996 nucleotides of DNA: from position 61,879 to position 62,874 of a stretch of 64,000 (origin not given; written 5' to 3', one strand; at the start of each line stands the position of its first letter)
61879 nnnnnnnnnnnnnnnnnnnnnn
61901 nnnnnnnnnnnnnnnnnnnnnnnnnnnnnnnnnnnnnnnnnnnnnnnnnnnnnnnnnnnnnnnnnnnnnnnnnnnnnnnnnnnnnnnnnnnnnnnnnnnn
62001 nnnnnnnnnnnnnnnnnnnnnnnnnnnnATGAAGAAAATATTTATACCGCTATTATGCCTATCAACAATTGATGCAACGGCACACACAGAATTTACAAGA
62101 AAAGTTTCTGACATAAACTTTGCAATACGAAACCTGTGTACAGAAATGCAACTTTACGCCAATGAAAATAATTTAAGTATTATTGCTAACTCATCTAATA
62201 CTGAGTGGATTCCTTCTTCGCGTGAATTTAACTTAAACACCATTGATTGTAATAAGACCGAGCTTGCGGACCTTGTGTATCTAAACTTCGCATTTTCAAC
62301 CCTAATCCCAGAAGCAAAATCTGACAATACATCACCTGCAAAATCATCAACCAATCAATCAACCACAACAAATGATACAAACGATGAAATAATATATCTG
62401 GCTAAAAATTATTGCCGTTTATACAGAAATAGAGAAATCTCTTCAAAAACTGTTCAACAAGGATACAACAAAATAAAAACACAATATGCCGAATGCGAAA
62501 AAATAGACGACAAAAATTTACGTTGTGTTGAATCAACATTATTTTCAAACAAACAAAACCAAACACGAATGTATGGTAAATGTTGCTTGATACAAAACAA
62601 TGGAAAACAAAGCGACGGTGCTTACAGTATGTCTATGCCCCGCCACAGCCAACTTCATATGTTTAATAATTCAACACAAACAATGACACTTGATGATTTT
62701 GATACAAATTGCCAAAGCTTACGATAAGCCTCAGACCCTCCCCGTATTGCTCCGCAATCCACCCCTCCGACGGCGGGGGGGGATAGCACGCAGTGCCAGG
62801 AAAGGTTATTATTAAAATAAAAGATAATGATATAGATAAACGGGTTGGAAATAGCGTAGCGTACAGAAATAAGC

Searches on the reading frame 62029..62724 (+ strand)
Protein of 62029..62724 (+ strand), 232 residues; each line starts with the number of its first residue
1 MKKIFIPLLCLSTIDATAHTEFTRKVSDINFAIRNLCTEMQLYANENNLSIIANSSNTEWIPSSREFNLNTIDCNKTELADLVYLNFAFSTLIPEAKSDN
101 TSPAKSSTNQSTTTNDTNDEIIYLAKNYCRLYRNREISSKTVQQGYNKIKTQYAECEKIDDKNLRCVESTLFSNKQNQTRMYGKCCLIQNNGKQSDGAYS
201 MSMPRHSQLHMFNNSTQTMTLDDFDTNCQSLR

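Call 59: search_protein_families(library=pfam, max_evalue=0.01, proteins=[window:62029-62724:+])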
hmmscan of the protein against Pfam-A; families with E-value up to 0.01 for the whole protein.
window:62029-62724:+ (232 aa): 0 families
